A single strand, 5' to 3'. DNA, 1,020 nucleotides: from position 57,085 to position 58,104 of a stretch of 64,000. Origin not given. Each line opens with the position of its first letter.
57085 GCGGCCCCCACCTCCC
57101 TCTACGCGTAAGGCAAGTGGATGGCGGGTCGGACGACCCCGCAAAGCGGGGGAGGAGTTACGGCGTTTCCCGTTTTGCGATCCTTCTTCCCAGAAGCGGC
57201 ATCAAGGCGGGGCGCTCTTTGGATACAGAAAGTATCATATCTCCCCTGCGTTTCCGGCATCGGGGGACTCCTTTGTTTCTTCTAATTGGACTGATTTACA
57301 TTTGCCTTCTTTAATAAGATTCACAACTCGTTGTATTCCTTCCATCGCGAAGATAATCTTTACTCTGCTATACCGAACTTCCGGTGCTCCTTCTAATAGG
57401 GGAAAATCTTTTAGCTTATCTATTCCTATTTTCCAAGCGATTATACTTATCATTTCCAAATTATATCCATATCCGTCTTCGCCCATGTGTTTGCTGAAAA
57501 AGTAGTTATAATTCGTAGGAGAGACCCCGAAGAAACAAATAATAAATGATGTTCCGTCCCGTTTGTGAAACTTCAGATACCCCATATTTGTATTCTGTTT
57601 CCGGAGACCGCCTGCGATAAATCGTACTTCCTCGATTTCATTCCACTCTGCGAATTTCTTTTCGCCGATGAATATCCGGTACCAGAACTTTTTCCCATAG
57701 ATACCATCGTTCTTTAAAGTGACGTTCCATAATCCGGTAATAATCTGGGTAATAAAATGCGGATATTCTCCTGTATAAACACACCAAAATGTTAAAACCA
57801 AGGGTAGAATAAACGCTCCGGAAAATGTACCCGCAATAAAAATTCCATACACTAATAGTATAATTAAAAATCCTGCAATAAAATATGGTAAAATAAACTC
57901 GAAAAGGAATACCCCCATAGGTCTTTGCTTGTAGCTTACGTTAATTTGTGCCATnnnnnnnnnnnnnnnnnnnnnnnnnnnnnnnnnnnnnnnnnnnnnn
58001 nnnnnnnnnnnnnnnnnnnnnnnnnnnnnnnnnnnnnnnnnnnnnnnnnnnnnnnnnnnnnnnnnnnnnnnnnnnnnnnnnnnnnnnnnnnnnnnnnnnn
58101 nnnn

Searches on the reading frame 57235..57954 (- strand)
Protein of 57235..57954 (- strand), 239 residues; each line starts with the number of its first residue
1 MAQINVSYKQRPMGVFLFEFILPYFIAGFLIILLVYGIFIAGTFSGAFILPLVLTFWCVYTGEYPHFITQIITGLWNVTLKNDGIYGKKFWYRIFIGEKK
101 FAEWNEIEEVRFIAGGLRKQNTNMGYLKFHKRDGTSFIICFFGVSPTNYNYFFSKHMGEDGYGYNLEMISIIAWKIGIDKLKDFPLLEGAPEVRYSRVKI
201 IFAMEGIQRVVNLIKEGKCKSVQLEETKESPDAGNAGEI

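Call 3: search_protein_families(library=pfam, proteins=[window:57235-57954:-], max_evalue=1)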
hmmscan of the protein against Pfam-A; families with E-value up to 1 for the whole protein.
window:57235-57954:- (239 aa): 0 families

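Call 4: search_protein_families(library=ncbifam, proteins=[window:57235-57954:-], max_evalue=1)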
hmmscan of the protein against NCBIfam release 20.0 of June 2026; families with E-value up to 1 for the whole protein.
window:57235-57954:- (239 aa): 0 families

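Call 10: find_homologous_proteins(query=window:57235-57954:-, max_evalue=0.001)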
Query window:57235-57954:- (239 aa): 2 proteins with E <= 0.001 among 261 candidates.
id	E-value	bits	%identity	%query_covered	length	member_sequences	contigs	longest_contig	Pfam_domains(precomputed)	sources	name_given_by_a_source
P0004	3.1e-159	546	100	100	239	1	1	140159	-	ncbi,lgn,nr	ncbi:MAG: hypothetical protein HPY53_00320 [Brevinematales bacterium]|nr:hypothetical protein [Brevi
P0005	1.5e-98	347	65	100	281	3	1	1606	-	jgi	-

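Call 13: find_encoding_contigs(protein=P0005, flank=10000)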
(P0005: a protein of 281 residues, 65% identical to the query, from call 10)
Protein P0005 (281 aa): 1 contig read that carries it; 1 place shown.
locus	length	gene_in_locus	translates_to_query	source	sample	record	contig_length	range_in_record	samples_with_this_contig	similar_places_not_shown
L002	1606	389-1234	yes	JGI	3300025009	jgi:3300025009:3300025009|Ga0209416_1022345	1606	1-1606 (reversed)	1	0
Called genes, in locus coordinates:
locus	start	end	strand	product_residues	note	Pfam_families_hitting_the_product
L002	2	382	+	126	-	?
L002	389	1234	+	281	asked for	-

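Call 55: search_protein_families(library=phrogs, proteins=[window:57235-57954:-], max_evalue=0.1)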
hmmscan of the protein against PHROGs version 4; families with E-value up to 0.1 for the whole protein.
window:57235-57954:- (239 aa): 0 families

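Call 56: search_protein_families(library=padloc, proteins=[window:57235-57954:-], max_evalue=0.1)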
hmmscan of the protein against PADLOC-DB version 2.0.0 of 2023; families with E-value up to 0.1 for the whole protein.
window:57235-57954:- (239 aa): 0 families

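Call 74: search_solved_structures(query=A6, max_evalue=10)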
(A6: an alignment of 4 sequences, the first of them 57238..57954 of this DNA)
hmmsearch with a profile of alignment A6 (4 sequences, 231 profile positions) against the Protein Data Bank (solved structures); distinct sequences matched with E-value up to 10: 1.
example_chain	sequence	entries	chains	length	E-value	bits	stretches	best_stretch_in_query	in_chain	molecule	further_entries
6yxk_A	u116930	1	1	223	1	12.3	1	158-204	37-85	ACPA 3F3 Fab fragment - heavy chain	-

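Call 75: search_protein_families(library=pfam, alignment_id=A6, max_evalue=1)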
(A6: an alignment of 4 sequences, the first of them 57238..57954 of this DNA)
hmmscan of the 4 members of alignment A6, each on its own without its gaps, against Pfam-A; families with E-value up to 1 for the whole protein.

A. member 1, window:57238-57954:- (239 aa): 0 families

B. families by the number of members that match (of 4 scanned): 0 families
